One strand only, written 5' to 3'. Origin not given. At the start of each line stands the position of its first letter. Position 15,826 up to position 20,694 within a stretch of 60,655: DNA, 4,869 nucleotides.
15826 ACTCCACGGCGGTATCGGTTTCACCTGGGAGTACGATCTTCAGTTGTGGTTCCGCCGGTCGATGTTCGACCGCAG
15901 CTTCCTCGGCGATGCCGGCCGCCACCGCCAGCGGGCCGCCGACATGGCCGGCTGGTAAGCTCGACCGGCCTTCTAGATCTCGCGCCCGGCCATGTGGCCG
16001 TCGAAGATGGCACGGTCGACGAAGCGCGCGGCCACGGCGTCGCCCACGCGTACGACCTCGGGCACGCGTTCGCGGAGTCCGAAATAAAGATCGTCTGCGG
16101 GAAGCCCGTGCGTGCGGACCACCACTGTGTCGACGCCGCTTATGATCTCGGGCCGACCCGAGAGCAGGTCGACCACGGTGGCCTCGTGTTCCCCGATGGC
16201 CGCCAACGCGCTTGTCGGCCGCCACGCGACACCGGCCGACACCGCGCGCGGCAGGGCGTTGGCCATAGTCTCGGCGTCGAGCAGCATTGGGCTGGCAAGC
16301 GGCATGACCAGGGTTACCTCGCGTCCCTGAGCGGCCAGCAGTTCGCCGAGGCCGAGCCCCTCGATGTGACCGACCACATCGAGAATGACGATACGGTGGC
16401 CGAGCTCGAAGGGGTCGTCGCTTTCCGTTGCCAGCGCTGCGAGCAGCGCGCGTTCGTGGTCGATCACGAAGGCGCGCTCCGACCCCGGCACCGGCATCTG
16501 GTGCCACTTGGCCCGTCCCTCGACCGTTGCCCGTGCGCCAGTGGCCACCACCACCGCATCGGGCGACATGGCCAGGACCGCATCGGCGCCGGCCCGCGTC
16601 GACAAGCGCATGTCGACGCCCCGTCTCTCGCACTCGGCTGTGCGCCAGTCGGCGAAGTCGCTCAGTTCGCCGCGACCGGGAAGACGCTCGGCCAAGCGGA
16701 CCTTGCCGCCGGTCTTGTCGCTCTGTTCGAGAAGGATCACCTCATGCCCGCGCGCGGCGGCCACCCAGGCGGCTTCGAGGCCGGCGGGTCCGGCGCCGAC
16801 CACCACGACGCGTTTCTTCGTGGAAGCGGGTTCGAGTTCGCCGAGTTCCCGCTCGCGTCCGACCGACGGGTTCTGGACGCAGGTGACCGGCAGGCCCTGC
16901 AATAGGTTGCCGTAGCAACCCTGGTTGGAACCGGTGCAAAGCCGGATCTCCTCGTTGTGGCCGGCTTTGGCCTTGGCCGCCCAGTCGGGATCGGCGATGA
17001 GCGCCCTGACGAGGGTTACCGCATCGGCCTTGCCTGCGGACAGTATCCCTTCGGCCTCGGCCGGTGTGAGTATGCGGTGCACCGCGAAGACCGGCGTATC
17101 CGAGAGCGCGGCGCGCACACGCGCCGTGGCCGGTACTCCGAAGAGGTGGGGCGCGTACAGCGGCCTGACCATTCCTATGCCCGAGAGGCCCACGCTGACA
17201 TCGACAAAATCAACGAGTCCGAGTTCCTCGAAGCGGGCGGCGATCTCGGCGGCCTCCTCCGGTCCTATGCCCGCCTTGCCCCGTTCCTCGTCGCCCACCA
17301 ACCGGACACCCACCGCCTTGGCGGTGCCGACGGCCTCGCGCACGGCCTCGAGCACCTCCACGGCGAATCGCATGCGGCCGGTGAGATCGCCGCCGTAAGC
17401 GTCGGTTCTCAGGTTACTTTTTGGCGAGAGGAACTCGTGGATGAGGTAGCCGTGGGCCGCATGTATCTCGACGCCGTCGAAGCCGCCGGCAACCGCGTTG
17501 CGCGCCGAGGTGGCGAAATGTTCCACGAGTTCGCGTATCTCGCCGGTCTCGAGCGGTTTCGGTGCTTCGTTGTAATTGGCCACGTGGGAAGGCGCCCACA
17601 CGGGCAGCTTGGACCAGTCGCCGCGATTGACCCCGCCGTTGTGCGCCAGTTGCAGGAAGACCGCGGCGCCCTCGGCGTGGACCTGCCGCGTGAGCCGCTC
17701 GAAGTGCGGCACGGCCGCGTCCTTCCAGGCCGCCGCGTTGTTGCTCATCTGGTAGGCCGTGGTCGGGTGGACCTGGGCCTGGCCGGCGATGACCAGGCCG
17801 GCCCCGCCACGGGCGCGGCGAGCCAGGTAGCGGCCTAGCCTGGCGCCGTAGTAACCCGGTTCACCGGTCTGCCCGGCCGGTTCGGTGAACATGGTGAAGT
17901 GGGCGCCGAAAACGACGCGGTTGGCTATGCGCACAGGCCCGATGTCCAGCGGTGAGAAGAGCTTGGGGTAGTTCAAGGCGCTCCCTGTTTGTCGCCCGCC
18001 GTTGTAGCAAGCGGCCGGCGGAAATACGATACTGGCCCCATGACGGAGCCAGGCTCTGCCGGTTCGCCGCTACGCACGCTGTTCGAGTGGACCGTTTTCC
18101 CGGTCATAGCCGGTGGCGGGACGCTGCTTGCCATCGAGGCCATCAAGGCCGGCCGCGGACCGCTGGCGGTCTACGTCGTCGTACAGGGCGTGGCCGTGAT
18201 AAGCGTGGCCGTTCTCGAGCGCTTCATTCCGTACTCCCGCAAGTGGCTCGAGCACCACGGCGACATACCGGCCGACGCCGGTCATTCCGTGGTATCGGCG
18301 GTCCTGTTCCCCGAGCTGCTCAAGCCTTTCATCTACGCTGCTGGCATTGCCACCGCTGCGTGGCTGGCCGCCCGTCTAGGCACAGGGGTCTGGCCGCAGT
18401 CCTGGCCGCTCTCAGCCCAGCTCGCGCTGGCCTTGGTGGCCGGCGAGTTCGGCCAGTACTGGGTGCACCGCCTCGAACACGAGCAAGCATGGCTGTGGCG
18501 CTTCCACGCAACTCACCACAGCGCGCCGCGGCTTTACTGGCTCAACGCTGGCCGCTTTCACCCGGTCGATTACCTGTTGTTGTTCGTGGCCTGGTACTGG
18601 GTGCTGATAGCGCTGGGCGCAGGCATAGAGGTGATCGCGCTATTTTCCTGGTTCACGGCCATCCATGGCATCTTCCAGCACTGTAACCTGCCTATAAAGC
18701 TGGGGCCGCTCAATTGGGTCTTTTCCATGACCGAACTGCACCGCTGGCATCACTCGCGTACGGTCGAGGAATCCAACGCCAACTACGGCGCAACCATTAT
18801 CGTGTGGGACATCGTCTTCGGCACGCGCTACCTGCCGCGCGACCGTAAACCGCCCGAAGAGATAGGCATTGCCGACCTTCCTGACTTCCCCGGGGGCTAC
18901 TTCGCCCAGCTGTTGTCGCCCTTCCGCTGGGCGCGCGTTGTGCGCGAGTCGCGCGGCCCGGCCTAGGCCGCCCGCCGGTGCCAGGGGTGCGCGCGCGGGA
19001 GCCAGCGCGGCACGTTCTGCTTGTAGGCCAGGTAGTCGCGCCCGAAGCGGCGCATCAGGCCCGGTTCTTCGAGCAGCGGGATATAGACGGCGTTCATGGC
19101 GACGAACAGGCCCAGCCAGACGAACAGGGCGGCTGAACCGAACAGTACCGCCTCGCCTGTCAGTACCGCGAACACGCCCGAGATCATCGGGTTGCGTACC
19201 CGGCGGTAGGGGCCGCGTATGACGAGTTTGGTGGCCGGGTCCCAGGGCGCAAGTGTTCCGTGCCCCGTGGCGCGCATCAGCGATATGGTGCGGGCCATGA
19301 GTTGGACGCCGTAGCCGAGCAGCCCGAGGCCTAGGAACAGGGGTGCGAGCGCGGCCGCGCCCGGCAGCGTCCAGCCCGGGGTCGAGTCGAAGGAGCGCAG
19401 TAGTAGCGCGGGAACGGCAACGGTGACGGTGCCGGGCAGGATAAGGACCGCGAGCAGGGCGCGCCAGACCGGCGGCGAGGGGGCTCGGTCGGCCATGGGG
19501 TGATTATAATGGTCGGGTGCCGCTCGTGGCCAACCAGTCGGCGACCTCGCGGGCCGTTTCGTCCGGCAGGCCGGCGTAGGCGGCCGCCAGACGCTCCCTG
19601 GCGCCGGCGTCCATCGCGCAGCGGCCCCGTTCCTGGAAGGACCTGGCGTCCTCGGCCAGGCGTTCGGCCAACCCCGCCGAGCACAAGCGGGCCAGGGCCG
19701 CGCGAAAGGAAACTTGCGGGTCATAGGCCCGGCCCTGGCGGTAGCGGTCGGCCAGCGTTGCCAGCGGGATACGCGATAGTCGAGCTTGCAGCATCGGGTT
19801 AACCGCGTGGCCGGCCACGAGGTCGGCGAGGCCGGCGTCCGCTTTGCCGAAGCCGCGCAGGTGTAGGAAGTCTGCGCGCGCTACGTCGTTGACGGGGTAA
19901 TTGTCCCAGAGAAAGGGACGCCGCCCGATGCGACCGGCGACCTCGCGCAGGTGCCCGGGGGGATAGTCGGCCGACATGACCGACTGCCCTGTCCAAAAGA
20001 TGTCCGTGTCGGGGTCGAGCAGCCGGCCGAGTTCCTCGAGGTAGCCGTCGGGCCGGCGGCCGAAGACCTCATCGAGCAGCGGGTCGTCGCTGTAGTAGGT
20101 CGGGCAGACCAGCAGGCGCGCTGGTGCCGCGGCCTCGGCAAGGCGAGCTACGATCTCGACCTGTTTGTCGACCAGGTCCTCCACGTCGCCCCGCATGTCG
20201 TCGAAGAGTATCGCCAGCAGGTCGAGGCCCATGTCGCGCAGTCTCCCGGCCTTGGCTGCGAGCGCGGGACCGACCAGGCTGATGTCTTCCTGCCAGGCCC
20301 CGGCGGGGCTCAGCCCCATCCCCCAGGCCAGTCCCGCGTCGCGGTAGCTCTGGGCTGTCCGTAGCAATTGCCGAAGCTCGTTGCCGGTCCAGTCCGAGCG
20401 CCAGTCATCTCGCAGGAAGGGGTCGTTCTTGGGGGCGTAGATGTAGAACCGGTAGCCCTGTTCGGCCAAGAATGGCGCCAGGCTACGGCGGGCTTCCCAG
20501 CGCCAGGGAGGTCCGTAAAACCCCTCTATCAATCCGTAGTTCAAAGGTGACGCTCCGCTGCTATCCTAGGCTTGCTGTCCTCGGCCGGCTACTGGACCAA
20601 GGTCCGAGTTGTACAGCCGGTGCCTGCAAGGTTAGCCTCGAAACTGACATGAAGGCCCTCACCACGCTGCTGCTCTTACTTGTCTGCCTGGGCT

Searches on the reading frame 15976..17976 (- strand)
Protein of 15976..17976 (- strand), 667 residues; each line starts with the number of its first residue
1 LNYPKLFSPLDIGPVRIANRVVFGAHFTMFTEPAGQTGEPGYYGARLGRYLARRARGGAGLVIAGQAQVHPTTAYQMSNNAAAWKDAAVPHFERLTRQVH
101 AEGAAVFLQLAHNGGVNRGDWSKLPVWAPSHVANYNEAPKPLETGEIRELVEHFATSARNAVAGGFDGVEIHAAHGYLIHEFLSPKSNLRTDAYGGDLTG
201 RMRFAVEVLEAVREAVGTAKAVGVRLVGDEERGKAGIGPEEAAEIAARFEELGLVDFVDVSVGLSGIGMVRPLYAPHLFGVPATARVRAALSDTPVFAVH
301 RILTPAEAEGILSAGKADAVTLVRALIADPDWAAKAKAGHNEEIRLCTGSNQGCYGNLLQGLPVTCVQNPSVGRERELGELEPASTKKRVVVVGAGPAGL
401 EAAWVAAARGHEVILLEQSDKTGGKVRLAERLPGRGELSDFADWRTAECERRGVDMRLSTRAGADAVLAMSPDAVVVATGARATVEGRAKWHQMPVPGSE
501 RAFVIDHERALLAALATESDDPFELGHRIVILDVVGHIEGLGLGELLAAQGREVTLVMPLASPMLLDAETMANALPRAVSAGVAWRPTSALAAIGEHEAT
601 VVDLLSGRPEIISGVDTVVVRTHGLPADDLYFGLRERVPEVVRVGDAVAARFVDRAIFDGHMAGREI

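Call 22: search_protein_families(library=pfam, proteins=[window:15976-17976:-], max_evalue=0.001)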
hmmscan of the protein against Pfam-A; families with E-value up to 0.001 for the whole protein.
window:15976-17976:- (667 aa): 10 families
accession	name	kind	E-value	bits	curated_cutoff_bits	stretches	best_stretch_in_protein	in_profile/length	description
PF00724.26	Oxidored_FMN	-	1.6e-63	215.5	27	1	5-342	1-341/342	NADH:flavin oxidoreductase / NADH oxidase family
PF07992.20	Pyr_redox_2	-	2.6e-14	53.8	26.1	2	389-621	2-234/291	Pyridine nucleotide-disulphide oxidoreductase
PF00070.33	Pyr_redox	-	3.5e-08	34.3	22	1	389-422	1-34/82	Pyridine nucleotide-disulphide oxidoreductase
PF13450.12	NAD_binding_8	-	4.1e-08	33.8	21.9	1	392-430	1-39/68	NAD(P)-binding Rossmann-like domain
PF03486.20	HI0933_like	-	6.4e-08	32.8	50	1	389-429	2-42/244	HI0933-like protein Rossmann domain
PF01266.30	DAO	-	5.8e-07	29.8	27.9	1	389-423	1-35/353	FAD dependent oxidoreductase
PF12831.13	FAD_oxidored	-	1.1e-06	28.7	27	1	390-425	2-37/416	FAD dependent oxidoreductase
PF00890.30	FAD_binding_2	-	1.6e-06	28.1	20.4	1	390-429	2-41/414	FAD binding domain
PF01134.28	GIDA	-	1.6e-06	27.9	22.1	1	390-422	2-34/391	Glucose inhibited division protein A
PF01946.23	Thi4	-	0.00022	21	26.2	1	388-426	18-57/235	Thi4 family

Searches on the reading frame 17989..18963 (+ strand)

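Call 22: search_protein_families(library=pfam, proteins=[window:17989-18963:+], max_evalue=0.001)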
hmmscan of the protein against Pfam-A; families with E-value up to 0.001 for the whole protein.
window:17989-18963:+ (325 aa): 1 family
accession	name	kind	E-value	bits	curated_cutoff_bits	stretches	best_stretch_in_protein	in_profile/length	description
PF04116.19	FA_hydroxylase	-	3e-31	109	31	1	146-279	2-132/132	Fatty acid hydroxylase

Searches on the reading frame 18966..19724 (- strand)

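Call 22: search_protein_families(library=pfam, proteins=[window:18966-19724:-], max_evalue=0.001)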
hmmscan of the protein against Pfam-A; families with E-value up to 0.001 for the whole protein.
window:18966-19724:- (253 aa): 1 family
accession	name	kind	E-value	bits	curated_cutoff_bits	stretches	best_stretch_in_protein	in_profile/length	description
PF04191.18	PEMT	-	8.4e-11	42.7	25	1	130-229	4-104/105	Phospholipid methyltransferase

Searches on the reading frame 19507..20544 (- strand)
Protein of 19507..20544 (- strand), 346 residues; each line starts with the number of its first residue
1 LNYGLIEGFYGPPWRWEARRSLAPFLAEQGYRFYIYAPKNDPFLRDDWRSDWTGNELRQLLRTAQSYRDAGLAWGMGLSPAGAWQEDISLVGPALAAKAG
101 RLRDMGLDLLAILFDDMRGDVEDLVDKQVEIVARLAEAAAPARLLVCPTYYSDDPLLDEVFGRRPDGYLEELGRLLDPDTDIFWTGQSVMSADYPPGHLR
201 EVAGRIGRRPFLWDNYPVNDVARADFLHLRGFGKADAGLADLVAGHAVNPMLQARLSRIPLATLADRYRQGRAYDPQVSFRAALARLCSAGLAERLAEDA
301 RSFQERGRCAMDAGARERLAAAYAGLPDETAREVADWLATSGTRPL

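Call 25: search_protein_families(library=pfam, proteins=[window:19507-20544:-], max_evalue=0.01)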
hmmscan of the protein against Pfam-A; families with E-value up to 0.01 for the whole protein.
window:19507-20544:- (346 aa): 1 family
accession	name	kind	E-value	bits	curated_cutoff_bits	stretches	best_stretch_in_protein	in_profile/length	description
PF07555.19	NAGidase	-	8.8e-58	196.4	25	1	4-295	2-285/295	beta-N-acetylglucosaminidase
